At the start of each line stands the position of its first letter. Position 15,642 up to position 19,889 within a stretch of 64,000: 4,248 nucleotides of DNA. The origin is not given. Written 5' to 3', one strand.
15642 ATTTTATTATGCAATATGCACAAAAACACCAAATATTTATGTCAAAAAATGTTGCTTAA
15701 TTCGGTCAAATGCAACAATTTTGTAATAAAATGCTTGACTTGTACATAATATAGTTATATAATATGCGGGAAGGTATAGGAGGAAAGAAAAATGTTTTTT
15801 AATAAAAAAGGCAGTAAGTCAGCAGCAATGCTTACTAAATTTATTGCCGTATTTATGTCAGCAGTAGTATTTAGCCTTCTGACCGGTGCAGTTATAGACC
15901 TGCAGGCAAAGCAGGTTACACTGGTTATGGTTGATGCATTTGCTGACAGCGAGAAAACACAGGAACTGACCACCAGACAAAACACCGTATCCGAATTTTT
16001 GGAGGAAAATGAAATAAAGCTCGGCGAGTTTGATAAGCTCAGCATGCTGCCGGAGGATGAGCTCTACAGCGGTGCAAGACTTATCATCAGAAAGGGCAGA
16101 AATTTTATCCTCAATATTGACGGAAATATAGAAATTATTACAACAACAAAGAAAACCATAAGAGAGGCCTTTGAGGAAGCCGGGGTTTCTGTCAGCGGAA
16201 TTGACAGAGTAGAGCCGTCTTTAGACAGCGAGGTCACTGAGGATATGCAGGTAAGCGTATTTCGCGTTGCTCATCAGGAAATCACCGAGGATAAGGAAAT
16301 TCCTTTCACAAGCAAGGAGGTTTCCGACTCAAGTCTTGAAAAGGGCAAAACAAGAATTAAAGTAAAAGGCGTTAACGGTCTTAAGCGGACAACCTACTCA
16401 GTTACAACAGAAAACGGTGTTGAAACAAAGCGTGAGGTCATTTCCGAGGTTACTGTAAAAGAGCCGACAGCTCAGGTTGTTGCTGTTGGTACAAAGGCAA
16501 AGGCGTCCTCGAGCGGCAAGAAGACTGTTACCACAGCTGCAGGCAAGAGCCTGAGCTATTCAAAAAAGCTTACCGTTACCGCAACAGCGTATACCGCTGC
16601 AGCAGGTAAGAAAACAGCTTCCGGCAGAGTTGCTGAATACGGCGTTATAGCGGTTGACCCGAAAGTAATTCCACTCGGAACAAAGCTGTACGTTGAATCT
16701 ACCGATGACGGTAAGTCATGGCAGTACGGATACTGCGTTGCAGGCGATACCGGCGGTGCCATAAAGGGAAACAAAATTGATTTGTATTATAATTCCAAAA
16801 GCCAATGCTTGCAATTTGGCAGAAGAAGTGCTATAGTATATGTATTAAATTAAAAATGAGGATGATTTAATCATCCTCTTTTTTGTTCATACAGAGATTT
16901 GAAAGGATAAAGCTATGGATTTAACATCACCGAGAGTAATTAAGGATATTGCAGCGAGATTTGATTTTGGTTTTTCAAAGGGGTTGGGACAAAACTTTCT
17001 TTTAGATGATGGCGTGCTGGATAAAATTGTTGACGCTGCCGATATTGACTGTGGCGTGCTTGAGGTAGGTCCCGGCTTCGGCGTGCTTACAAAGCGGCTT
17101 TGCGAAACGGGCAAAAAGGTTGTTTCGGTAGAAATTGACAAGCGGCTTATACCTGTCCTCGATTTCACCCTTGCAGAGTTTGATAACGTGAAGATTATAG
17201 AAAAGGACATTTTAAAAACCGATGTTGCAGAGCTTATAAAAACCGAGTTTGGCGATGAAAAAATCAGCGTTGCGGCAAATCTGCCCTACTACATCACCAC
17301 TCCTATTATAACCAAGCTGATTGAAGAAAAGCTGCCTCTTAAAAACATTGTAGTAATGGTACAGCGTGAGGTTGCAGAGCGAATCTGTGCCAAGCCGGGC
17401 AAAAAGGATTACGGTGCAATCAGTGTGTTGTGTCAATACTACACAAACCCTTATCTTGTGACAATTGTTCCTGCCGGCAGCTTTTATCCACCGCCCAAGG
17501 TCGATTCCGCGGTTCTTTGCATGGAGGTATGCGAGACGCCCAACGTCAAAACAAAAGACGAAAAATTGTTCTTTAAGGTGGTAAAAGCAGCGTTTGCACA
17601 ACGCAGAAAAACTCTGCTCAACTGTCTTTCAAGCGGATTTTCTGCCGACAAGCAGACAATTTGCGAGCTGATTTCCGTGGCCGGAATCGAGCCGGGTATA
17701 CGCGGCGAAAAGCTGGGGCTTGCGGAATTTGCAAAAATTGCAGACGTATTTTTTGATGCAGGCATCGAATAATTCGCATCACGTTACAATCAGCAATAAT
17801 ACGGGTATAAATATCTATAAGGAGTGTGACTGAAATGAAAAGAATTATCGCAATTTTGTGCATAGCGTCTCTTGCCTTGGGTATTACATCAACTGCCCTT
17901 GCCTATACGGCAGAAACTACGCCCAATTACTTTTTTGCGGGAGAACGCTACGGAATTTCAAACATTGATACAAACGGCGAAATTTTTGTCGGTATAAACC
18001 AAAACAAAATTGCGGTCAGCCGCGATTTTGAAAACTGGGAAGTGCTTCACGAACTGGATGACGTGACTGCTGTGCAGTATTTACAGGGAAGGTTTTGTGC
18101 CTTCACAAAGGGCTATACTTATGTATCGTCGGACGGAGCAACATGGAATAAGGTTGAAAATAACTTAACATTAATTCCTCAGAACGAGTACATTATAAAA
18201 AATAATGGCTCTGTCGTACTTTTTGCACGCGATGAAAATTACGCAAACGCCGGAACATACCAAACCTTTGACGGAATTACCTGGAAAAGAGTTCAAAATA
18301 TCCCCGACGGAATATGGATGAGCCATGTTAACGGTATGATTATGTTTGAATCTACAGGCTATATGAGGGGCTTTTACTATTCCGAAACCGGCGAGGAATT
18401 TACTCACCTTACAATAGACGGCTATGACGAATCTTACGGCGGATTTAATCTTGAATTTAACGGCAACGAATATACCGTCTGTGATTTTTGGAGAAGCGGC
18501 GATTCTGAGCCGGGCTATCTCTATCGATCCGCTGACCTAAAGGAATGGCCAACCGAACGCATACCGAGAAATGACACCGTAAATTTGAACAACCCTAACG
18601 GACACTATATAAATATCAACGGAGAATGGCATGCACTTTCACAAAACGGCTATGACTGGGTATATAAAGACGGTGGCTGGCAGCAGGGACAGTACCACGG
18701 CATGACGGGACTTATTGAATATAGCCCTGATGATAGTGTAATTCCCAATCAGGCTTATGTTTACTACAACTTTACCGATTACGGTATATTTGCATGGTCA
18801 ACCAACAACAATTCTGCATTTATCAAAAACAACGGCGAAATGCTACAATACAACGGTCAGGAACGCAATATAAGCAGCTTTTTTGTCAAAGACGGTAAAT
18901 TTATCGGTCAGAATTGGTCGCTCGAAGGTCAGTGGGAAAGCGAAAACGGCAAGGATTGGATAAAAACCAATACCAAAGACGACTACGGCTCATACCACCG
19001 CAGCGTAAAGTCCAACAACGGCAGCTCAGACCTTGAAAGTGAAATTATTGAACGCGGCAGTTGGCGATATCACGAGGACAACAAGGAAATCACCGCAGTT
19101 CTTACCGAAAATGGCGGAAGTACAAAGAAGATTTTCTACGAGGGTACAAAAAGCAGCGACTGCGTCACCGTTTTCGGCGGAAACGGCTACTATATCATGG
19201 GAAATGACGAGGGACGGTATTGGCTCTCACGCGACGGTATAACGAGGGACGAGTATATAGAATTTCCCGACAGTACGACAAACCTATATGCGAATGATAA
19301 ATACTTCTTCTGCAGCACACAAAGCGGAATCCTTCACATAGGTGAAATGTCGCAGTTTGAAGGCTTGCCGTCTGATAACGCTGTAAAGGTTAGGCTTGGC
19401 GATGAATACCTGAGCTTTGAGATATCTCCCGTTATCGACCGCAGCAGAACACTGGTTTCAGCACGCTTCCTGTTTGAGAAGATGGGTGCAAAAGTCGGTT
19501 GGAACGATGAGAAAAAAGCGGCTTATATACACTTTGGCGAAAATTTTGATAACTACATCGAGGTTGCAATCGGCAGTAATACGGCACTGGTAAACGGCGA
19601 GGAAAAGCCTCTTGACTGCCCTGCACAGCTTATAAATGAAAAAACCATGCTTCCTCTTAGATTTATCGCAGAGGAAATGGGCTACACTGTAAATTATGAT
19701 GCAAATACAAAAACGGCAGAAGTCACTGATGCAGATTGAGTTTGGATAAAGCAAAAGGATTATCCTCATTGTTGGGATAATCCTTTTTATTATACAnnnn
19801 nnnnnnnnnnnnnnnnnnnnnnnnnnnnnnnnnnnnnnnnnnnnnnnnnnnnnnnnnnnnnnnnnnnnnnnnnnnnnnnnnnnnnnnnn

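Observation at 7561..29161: attR-like and attL-like ends of one tRNA-Lys-integrating element lie 21 kb apart in inverted orientation around core genes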

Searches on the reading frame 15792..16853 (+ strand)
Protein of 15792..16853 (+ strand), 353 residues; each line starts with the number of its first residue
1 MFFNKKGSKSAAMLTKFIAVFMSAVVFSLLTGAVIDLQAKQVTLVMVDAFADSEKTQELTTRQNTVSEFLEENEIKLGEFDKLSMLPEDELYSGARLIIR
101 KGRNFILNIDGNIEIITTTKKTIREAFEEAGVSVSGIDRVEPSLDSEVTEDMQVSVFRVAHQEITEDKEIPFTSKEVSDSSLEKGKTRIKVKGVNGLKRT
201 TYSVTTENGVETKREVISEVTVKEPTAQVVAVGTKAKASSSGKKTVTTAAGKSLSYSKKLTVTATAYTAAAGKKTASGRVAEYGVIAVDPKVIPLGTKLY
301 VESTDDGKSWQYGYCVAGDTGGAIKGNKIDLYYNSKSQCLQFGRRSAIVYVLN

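Call 81: search_protein_families(library=pfam, proteins=[window:15792-16853:+], max_evalue=0.00001)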
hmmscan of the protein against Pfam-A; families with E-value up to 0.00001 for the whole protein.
window:15792-16853:+ (353 aa): 3 families
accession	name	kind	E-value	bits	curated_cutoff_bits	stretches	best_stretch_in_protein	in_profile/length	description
PF07501.17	G5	-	4.2e-23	81.8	23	1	162-235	2-75/75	G5 domain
PF06725.17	3D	-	1.1e-22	80.5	23.8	1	285-353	2-72/72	3D domain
PF03990.20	DUF348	-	2e-16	59.8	24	1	107-145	3-41/41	G5-linked-Ubiquitin-like domain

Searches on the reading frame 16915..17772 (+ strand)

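Call 81: search_protein_families(library=pfam, proteins=[window:16915-17772:+], max_evalue=0.00001)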
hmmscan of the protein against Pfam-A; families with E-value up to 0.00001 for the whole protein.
window:16915-17772:+ (285 aa): 1 family
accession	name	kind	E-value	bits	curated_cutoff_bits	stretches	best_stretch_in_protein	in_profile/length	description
PF00398.26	RrnaAD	-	3.8e-62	210.2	24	1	22-249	6-234/263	Ribosomal RNA adenine dimethylase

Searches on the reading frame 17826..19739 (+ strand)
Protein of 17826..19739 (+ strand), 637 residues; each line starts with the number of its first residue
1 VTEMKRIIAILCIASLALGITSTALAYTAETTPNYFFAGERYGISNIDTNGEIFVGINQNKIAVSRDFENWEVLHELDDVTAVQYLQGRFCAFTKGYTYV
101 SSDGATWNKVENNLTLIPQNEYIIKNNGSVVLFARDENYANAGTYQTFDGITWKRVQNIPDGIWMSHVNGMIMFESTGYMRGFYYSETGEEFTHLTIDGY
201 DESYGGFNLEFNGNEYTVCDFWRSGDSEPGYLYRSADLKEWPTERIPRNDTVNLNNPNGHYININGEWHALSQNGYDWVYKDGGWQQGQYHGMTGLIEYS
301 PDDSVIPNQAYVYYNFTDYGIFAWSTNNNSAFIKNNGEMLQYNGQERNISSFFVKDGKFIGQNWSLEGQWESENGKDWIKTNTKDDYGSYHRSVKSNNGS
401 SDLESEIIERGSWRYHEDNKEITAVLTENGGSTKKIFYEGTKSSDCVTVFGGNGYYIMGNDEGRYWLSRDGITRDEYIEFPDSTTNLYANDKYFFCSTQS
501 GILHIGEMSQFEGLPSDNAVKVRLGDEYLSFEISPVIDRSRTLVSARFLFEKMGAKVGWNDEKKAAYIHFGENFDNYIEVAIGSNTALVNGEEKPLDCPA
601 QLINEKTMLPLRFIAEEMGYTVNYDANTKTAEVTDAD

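Call 81: search_protein_families(library=pfam, proteins=[window:17826-19739:+], max_evalue=0.00001)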
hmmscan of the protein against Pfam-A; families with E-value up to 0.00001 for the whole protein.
window:17826-19739:+ (637 aa): 1 family
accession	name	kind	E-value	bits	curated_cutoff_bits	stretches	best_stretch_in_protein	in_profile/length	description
PF07833.16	Cu_amine_oxidN1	-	1.4e-30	105.8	24.2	1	526-632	4-107/108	Copper amine oxidase N-terminal domain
